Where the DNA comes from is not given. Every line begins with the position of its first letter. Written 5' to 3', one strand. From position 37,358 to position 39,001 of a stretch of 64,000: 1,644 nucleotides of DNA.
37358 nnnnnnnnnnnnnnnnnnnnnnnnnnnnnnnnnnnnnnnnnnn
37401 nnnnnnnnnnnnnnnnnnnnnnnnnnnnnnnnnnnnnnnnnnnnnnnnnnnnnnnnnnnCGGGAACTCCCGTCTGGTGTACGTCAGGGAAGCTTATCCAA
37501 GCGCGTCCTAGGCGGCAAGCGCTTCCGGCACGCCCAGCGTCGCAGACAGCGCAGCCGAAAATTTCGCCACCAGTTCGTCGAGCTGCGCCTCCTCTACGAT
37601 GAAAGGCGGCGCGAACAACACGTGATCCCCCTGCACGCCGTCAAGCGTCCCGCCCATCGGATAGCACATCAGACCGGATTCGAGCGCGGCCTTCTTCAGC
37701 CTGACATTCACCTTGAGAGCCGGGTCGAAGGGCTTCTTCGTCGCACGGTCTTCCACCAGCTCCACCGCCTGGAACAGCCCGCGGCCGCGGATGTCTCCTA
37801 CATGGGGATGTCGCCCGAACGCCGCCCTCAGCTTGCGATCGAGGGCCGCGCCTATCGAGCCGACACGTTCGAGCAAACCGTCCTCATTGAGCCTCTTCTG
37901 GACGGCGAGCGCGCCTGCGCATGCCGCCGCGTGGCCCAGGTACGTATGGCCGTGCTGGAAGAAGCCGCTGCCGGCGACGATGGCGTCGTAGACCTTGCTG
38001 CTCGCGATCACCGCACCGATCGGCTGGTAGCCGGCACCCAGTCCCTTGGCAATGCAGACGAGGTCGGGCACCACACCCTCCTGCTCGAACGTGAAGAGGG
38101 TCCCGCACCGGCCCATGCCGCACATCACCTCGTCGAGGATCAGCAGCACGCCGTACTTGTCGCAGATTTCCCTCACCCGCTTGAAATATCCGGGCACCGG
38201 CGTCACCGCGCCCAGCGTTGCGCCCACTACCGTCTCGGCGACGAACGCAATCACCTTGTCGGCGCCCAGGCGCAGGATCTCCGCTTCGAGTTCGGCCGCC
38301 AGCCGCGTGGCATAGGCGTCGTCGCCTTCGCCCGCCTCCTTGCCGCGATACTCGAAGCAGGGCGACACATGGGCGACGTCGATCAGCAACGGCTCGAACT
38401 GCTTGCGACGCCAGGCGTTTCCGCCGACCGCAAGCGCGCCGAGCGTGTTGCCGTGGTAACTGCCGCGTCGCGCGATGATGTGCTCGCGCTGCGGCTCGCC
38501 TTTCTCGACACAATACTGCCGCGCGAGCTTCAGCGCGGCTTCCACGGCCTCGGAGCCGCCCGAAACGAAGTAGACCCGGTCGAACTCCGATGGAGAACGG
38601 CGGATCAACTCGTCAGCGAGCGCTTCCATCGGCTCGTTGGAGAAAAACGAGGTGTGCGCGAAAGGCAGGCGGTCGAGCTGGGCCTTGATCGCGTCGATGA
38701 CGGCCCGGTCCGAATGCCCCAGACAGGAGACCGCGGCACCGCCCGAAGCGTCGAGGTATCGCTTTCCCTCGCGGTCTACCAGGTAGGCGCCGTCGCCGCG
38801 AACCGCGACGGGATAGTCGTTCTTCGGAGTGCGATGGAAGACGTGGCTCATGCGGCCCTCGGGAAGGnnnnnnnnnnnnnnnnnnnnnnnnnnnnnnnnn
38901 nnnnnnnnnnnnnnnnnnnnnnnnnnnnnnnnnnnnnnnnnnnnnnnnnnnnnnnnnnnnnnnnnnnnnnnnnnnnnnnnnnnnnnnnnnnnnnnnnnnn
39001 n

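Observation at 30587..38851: Uncharacterised catabolic cluster: class-III aminotransferase, TAXI-TRAP transporter, membrane-anchored methyltransferase, family-III CoA-transferase and CitE-like lyase, downstream of GTP-PEPCK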

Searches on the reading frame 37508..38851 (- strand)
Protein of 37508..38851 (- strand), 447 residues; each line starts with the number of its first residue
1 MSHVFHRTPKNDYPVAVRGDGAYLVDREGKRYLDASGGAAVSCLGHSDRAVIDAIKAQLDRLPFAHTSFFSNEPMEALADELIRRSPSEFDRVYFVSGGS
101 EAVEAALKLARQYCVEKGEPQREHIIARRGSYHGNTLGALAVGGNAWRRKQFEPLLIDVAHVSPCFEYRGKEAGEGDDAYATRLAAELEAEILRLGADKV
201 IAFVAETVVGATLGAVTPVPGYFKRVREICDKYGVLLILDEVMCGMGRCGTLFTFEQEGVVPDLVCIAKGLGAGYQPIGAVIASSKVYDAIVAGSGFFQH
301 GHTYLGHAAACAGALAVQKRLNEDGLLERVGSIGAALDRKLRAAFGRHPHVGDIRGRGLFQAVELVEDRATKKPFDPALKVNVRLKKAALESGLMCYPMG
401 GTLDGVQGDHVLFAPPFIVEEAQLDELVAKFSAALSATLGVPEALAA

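Call 4: search_protein_families(library=pfam, proteins=[window:37508-38851:-])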
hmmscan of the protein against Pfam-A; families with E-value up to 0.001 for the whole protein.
window:37508-38851:- (447 aa): 1 family
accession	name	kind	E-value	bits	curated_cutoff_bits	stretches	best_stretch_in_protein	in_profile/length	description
PF00202.27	Aminotran_3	-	2.6e-95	319.9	30.5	1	15-435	12-403/403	Aminotransferase class-III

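Call 5: search_protein_families(library=ncbifam, proteins=[window:37508-38851:-])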
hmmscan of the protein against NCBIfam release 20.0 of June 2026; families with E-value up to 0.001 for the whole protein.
window:37508-38851:- (447 aa): 69 families (the best 25 are shown)
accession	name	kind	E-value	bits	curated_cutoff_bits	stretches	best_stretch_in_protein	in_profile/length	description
NF005685.0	PRK07483.1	equivalog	6.7e-231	766.7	485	1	1-439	1-439/444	aspartate aminotransferase family protein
NF005375.0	PRK06917.1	equivalog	3e-125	418.5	535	1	8-436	10-437/448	aspartate aminotransferase family protein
NF005102.0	PRK06541.1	equivalog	8.8e-116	387.1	574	1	9-437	31-455/460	aspartate aminotransferase family protein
NF005682.0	PRK07480.1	subfamily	4.6e-107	358.5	510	1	15-439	38-453/459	aminotransferase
NF005683.0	PRK07481.1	subfamily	5.8e-107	358.5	575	1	14-438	30-450/453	hypothetical protein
NF004767.0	PRK06105.1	subfamily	8.1e-107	357.6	517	1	15-438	33-450/460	aminotransferase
NF005447.0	PRK07036.1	equivalog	2.2e-101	339.9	618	1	6-438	29-455/468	aminotransferase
NF005684.0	PRK07482.1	subfamily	1.7e-96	323.6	687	1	13-438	33-455/464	hypothetical protein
NF004718.0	PRK06062.1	subfamily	1.2e-94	317.4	472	1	12-437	38-448/454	hypothetical protein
TIGR00508.1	bioA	equivalog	1.4e-94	317.1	405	1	14-435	15-418/419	adenosylmethionine--8-amino-7-oxononanoate transaminase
NF005812.0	PRK07678.1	subfamily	4.1e-93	312.5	488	1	6-437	23-449/451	aminotransferase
NF004625.0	PRK05965.1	subfamily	2.2e-90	303.6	729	1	16-444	32-454/460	hypothetical protein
NF052567.1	OmAmTferAptACaul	equivalog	1.3e-87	294.3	500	1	5-436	11-429/431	omega-aminotransferase AptA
NF002874.0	PRK03244.1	equivalog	4.2e-84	282.6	457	1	16-437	29-394/399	acetylornithine transaminase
NF009068.0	PRK12403.1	equivalog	1.8e-83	280.9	817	1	15-438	39-453/460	aspartate aminotransferase family protein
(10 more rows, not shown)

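Call 14: search_solved_structures(query=window:37508-38851:-, max_evalue=1e-40)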
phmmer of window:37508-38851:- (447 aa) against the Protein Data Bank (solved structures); distinct sequences matched with E-value up to 1e-40: 113 (the best 60 are shown).
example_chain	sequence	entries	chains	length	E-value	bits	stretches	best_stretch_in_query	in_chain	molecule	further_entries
3i4j_A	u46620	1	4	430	1.4e-93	317.5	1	1-440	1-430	Aminotransferase, class III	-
6io1_A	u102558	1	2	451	1e-82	281.8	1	15-439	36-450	Aminotransferase, class III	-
6gwi_A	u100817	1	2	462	3.3e-79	270.2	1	15-438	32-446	Putrescine aminotransferase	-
5lh9_A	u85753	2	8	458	6.2e-79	269.3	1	14-402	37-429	OMEGA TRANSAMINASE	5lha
6snu_A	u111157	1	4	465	6.3e-79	269.3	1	15-432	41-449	Aspartate aminotransferase family protein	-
4a6r_A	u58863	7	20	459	1.5e-78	268.1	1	15-432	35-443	OMEGA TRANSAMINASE | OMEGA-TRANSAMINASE | AMINOTRANSFERASE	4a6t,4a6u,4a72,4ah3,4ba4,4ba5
9qc2_A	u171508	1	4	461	1.5e-78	268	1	13-429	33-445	Aspartate aminotransferase family protein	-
6s4g_A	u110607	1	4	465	1.6e-78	268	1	15-432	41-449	Probable aminotransferase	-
7q9x_AAA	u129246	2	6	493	1.9e-78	267.7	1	15-432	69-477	Probable aminotransferase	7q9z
9qgh_A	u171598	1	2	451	2.4e-78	267.4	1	13-429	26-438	Aspartate aminotransferase family protein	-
9gh9_A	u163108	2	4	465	4.8e-78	266.4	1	13-429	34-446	Aspartate aminotransferase family protein | Streptomyces aminotransferase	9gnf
5kr5_A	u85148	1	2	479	1.4e-76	261.5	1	16-433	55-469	4-aminobutyrate transaminase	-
5kr6_A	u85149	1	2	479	2e-75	257.8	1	16-435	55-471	4-aminobutyrate transaminase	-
6g4b_A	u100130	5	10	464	1.3e-74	255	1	16-438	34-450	Aspartate aminotransferase family protein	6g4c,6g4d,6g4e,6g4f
6tb0_A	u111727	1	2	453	5.4e-74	253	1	16-438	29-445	Aspartate aminotransferase family protein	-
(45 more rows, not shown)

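Call 38: find_related_loci(query=window:37508-38851:-, collection=metagenome_contigs, flank=8000)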
Query window:37508-38851:- (447 aa) in metagenome_contigs; peptide patterns used: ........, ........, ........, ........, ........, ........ (x = any residue, [..] = any of these).
600 stretches matched a pattern (row limit reached: there are more); 597 encode a relative of the query (tblastn E <= 1e-3); the best 80 are kept; 80 distinct loci.
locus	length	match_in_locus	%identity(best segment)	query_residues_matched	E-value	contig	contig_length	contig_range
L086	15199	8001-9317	80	1-439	0e+0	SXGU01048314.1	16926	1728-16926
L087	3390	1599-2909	77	1-437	0e+0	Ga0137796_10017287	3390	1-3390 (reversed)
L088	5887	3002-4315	77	2-439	0e+0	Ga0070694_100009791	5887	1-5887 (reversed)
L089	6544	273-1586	77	2-439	0e+0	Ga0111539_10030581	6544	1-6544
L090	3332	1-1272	77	16-439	0e+0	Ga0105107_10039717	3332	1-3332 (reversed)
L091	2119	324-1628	76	1-435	0e+0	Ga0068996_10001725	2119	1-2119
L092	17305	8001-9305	76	1-435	0e+0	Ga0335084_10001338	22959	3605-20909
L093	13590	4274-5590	75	1-439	0e+0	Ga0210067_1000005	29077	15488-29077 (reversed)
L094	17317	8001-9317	70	1-439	0e+0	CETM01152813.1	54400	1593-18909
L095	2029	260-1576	73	1-439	0e+0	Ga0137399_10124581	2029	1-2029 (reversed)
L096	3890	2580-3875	67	1-428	0e+0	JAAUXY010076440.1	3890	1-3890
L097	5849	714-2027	70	1-439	0e+0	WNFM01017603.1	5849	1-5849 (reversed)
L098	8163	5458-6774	68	1-439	0e+0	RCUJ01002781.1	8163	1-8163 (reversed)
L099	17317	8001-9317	67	1-439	0e+0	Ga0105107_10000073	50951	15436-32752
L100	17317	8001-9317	66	1-439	0e+0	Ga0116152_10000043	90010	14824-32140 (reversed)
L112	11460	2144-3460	65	1-439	0e+0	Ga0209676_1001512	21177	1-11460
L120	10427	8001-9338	63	1-446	0e+0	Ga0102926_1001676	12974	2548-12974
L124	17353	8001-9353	66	1-447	0e+0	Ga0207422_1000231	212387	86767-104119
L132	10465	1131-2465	63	1-444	0e+0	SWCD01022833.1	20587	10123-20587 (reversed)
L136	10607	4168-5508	64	1-447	0e+0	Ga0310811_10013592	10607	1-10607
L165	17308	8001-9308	63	1-436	0e+0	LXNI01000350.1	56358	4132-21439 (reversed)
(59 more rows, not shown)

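Call 43: search_protein_families(library=pfam, proteins=[L120:3756-4706:-, L132:285-1118:+, L120:5678-6667:-, L124:14011-14442:+, L098:1872-2936:-, L094:10211-11467:+, L136:5562-6131:+, L112:490-1146:-, L136:648-1523:+, L165:5559-7979:+], max_evalue=0.00001)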
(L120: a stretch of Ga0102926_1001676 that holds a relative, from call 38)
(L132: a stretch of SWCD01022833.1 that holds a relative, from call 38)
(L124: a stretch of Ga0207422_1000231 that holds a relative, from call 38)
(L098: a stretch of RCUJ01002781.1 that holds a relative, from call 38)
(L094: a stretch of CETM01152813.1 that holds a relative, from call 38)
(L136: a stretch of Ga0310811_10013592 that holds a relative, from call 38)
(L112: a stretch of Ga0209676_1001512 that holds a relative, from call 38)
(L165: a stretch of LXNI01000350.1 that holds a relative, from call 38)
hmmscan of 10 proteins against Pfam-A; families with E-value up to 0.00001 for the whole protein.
L120:3756-4706:- (316 aa): 2 families
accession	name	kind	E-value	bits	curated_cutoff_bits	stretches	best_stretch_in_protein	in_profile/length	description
PF01380.27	SIS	-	8e-10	39.1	25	1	163-274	2-118/131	SIS domain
PF01418.23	HTH_6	-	1.1e-07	32.1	28.3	1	48-102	15-70/77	Helix-turn-helix domain, rpiR family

L132:285-1118:+ (277 aa): 1 family
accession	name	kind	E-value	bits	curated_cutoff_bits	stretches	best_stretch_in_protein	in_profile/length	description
PF05853.18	BKACE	-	1.7e-88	296.9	24.8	1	4-273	1-274/274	beta-keto acid cleavage enzyme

L120:5678-6667:- (329 aa): 3 families
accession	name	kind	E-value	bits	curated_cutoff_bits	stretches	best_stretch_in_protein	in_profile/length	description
PF00005.33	ABC_tran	-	4.7e-39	134.6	25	1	107-255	1-137/137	ABC transporter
PF13304.12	AAA_21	-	2.9e-13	51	27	1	224-286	235-300/304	AAA domain, putative AbiEii toxin, Type IV TA system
PF02463.25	SMC_N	-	5.7e-08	32.9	40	0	209-292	125-205/220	RecF/RecN/SMC N terminal domain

L124:14011-14442:+ (143 aa): 1 family
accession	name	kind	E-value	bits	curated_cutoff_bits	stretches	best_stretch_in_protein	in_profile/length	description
PF00582.32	Usp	-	1e-23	84.9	24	1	1-142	1-141/141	Universal stress protein family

L098:1872-2936:- (354 aa): 1 family
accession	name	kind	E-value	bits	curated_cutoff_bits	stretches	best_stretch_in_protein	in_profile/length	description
PF03417.21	AAT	-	1.8e-34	119.8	23.2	1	108-324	5-217/225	Acyl-coenzyme A:6-aminopenicillanic acid acyl-transferase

L094:10211-11467:+ (418 aa): 5 families
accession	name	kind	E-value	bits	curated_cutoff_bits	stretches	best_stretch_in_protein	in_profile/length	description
PF01266.30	DAO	-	4.8e-58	197.8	27.9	1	9-400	2-352/353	FAD dependent oxidoreductase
PF07992.20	Pyr_redox_2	-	8.6e-09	35.7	26.1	1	8-39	2-33/291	Pyridine nucleotide-disulphide oxidoreductase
PF00890.30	FAD_binding_2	-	1.5e-07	31.5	20.4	0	9-45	2-38/414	FAD binding domain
PF13454.12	NAD_binding_9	-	6.4e-07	29.9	21.8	0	220-256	117-153/155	FAD-NAD(P)-binding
PF03486.20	HI0933_like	-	1.8e-06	28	50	0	8-38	2-32/244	HI0933-like protein Rossmann domain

L136:5562-6131:+ (189 aa): 0 families

L112:490-1146:- (218 aa): 1 family
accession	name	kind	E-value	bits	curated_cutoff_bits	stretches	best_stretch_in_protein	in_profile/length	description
PF00528.27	BPD_transp_1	-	1e-20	74.7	26.4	1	33-216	1-183/184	Binding-protein-dependent transport system inner membrane component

L136:648-1523:+ (291 aa): 2 families
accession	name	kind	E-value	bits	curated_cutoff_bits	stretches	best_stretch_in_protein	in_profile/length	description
PF00497.25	SBP_bac_3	-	6e-42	143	26.4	1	69-285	1-131/132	Bacterial extracellular solute-binding proteins, family 3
PF10613.14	Lig_chan-Glu_bd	-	3.8e-13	50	30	1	83-160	23-113/115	Ligated ion channel L-glutamate- and glycine-binding site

L165:5559-7979:+ (806 aa): 5 families
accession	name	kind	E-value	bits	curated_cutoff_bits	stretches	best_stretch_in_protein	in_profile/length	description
PF01571.26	GCV_T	-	5.1e-70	236.1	25.6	1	439-695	8-255/255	Aminomethyltransferase folate-binding domain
PF01266.30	DAO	-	5.2e-68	230.6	27.9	1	17-371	2-352/353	FAD dependent oxidoreductase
PF16350.10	FAO_M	-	1e-16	61.3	27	1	376-429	2-55/56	FAD dependent oxidoreductase central domain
PF08669.17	GCV_T_C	-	8.8e-13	48.4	25.9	1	720-798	3-80/80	Glycine cleavage T-protein C-terminal barrel domain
PF00890.30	FAD_binding_2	-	5.3e-06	26.3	20.4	0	17-67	2-51/414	FAD binding domain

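Call 51: search_dna_similar(query=window:37508-38851:-, collection=plasmids, mode=protein, max_rows=12, max_evalue=1e-80)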
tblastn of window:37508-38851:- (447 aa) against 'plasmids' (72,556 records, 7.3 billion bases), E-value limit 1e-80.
Records with a match: 189; places in all: 197; records where one place covers at least 80% of the query: 187.
Best place of each record, by identity: 60-80% 132; <60% 57.
By first word of the organism name: Sinorhizobium 71; Rhizobium 37; Paracoccus 10; Pantoea 10; Burkholderia 5; Shinella 5; Vibrio 4; Escherichia 4; Labrenzia 3; Tritonibacter 2; and 29 more.
By predicted mobility (MOB-suite, as given by PLSDB): non-mobilizable 72; mobilizable 62; conjugative 55.
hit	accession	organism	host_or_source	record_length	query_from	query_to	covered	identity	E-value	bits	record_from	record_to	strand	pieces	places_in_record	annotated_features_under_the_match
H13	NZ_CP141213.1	Sinorhizobium meliloti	alfalfa,Isolate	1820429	1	439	98%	65.1%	3e-169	534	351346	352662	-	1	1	none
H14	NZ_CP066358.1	Sinorhizobium meliloti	Medicago lupulina L.,nodules of ...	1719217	1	439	98%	65.1%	5e-169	533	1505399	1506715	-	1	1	none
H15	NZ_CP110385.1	Tritonibacter mobilis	-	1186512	1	440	98%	64.8%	7e-173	544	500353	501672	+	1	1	record has no annotation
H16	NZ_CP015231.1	Tritonibacter mobilis F1926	cell culture,seawater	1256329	1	440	98%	64.8%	3e-172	543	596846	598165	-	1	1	record has no annotation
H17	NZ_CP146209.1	Sinorhizobium meliloti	-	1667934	1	439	98%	64.9%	5e-169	533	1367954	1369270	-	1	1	none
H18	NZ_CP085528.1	Sinorhizobium meliloti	Medicago,cell culture,lupulina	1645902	1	439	98%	64.9%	5e-169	533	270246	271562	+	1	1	none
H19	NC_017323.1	Sinorhizobium meliloti BL225C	-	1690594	1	439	98%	64.9%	5e-169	533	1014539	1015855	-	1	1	none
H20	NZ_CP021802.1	Sinorhizobium meliloti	Medicago sativa,Single Cell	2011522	1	439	98%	64.9%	5e-169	533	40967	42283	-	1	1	none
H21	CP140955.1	Sinorhizobium meliloti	Medicago lupulina,whole organism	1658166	1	439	98%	64.9%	6e-169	533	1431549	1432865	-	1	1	aspartate aminotransferase family protein | MurR/RpiR family transcriptional regulator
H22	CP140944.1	Sinorhizobium meliloti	Medicago lupulina,whole organism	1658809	1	439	98%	64.9%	6e-169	533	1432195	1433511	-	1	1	aspartate aminotransferase family protein | MurR/RpiR family transcriptional regulator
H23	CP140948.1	Sinorhizobium meliloti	Medicago lupulina,whole organism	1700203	1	439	98%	64.9%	6e-169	533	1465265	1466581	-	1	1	aspartate aminotransferase family protein | MurR/RpiR family transcriptional regulator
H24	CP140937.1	Sinorhizobium meliloti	Medicago lupulina,whole organism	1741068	1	439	98%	64.9%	6e-169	533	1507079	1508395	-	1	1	aspartate aminotransferase family protein | MurR/RpiR family transcriptional regulator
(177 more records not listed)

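Call 52: get_annotated_region(hit=H21, flank=9000)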
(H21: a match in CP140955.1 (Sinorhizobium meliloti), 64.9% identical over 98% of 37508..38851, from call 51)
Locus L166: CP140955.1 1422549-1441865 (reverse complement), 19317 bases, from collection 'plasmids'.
description: Sinorhizobium meliloti strain ml47 plasmid pSymB, complete sequence
organism: Sinorhizobium meliloti (NCBI taxid 382)
taxonomy: Bacteria; Pseudomonadota; Alphaproteobacteria; Hyphomicrobiales; Rhizobiaceae; Sinorhizobium; Sinorhizobium meliloti
host: -; source: Medicago lupulina,whole organism; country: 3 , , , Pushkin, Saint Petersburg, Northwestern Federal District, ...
typing (MOB-suite, as given by PLSDB): mobilizable; relaxase MOBQ
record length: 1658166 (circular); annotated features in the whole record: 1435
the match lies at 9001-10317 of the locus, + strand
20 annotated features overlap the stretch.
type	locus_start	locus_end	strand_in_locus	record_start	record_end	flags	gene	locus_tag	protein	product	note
CDS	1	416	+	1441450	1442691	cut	-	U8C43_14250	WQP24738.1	FAD-dependent oxidoreductase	-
CDS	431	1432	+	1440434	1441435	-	-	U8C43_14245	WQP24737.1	4-hydroxyproline epimerase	-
CDS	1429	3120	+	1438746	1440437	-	-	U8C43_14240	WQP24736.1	aconitase X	-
CDS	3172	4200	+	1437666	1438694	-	-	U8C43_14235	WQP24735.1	trans-3-hydroxy-L-proline dehydratase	-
CDS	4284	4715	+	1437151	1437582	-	-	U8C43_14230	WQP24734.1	OsmC family protein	-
CDS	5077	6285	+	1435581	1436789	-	-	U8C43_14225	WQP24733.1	MFS transporter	-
CDS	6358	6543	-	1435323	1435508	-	-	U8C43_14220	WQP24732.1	hypothetical protein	-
CDS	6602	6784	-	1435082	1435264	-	-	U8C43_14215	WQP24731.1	hypothetical protein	-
CDS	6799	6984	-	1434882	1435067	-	-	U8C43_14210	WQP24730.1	hypothetical protein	-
CDS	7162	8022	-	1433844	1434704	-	-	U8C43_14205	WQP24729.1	3-keto-5-aminohexanoate cleavage protein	-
CDS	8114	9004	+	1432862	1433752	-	-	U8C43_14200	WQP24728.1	MurR/RpiR family transcriptional regulator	-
CDS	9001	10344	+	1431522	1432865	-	-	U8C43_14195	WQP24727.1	aspartate aminotransferase family protein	-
CDS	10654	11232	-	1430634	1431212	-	-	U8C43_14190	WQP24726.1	peroxidase-related enzyme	-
CDS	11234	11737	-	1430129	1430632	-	-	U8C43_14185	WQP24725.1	CMD domain-containing protein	-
CDS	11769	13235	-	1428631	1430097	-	-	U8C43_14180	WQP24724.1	NAD(P)/FAD-dependent oxidoreductase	-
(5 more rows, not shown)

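Call 81: search_dna_similar(query=window:37508-38851:-, collection=plasmids, mode=protein, max_rows=60, max_evalue=1e-120, rows=spread)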
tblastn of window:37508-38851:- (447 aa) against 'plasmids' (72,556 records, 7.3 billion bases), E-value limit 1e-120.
Records with a match: 166; places in all: 169; records where one place covers at least 80% of the query: 166.
Best place of each record, by identity: 60-80% 131; <60% 35.
By first word of the organism name: Sinorhizobium 68; Rhizobium 36; Pantoea 10; Paracoccus 9; Burkholderia 5; Shinella 4; Vibrio 4; Escherichia 4; Labrenzia 3; Tritonibacter 2; and 18 more.
By predicted mobility (MOB-suite, as given by PLSDB): mobilizable 59; non-mobilizable 57; conjugative 50.
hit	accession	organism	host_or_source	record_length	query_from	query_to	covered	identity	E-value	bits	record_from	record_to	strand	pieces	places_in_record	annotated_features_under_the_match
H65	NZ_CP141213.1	Sinorhizobium meliloti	alfalfa,Isolate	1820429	1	439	98%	65.1%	3e-169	534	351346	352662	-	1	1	none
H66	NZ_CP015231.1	Tritonibacter mobilis F1926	cell culture,seawater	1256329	1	440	98%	64.8%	3e-172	543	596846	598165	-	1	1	record has no annotation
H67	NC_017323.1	Sinorhizobium meliloti BL225C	-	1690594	1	439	98%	64.9%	5e-169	533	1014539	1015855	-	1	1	none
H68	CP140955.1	Sinorhizobium meliloti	Medicago lupulina,whole organism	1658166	1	439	98%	64.9%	6e-169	533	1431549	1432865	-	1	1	aspartate aminotransferase family protein | MurR/RpiR family transcriptional regulator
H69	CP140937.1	Sinorhizobium meliloti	Medicago lupulina,whole organism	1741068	1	439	98%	64.9%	6e-169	533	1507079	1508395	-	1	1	aspartate aminotransferase family protein | MurR/RpiR family transcriptional regulator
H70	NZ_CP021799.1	Sinorhizobium meliloti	Medicago sativa,Single Cell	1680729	1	439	98%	64.9%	6e-169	533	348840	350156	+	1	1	none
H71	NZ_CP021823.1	Sinorhizobium meliloti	Medicago truncatula,Single Cell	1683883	1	439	98%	64.9%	6e-169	533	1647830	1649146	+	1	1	none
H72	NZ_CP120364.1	Sinorhizobium kummerowiae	Kummerowia stipulacea,Pure culture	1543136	1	439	98%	64.9%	8e-169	533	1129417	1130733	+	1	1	none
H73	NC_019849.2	Sinorhizobium meliloti GR4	-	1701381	1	439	98%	64.9%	3e-168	531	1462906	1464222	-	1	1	none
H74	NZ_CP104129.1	Sinorhizobium sp. M103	Phaseolus vulgaris,cell ...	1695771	1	439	98%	64.9%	1e-167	530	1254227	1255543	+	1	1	none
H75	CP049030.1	Rhodobacteraceae bacterium SC52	Apostichopus japonicus,pure ...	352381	2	439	98%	65.1%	5e-169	533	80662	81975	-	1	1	aspartate aminotransferase family protein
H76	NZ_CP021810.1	Sinorhizobium meliloti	Medicago sativa,Single Cell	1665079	1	439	98%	64.7%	9e-169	532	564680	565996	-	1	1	none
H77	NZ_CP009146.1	Sinorhizobium meliloti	Medicago orbicularis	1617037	1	439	98%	64.7%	1e-168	532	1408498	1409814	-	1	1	none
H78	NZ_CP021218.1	Sinorhizobium meliloti RU11/001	-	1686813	1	439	98%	64.7%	4e-168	531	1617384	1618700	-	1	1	none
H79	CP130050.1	Sinorhizobium meliloti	Medicago,Cell culture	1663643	1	439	98%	64.7%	6e-168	530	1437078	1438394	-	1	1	aspartate aminotransferase family protein | MurR/RpiR family transcriptional regulator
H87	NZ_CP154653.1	Alloyangia pacifica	-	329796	1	439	98%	63.3%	2e-167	528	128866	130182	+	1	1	aspartate aminotransferase family protein | 3-keto-5-aminohexanoate cleavage protein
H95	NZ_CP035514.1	Haematobacter massiliensis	single cell,human skin swab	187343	2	424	95%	65.0%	9e-162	512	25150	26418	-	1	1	aspartate aminotransferase family protein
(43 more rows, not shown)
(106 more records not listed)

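Call 82: get_annotated_region(hit=H95, flank=7000)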
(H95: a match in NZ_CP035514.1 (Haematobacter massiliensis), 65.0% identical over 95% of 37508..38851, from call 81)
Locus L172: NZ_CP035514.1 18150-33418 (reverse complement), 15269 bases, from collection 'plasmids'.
description: Haematobacter massiliensis strain OT1 plasmid pOT1-4, complete sequence
organism: Haematobacter massiliensis (NCBI taxid 195105)
taxonomy: Bacteria; Pseudomonadota; Alphaproteobacteria; Rhodobacterales; Paracoccaceae; Haematobacter; Haematobacter massiliensis
host: -; source: single cell,human skin swab; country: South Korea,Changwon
typing (MOB-suite, as given by PLSDB): non-mobilizable
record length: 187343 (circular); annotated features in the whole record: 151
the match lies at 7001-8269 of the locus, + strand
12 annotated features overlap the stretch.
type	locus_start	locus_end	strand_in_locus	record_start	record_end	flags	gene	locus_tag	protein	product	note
CDS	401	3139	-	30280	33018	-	-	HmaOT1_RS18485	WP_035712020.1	lanthionine synthetase LanC family protein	GO:0031179 - peptide modification [Evidence IEA]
CDS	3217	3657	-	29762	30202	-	-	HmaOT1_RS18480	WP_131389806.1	hypothetical protein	-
CDS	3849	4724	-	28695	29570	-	-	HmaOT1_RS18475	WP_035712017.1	SRPBCC family protein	-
CDS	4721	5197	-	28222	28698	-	-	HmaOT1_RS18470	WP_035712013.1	SRPBCC family protein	-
CDS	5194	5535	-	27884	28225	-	-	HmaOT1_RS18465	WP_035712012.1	metalloregulator ArsR/SmtB family transcription factor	GO:0006355 - regulation of DNA-templated transcription [Evidence IEA]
CDS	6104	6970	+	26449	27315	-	-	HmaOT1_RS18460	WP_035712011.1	MurR/RpiR family transcriptional regulator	GO:0006355 - regulation of DNA-templated transcription [Evidence IEA]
CDS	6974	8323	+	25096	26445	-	-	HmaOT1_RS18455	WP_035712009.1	aspartate aminotransferase family protein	-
CDS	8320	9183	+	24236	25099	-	-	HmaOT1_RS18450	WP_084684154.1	3-keto-5-aminohexanoate cleavage protein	-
CDS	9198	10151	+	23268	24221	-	-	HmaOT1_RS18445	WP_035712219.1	TAXI family TRAP transporter solute-binding subunit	-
CDS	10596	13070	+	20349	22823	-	-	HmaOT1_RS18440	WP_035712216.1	TRAP transporter permease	-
CDS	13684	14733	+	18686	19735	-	-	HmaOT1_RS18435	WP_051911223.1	patatin-like phospholipase family protein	-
CDS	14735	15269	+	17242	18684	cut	-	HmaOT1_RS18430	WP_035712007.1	GntP family permease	-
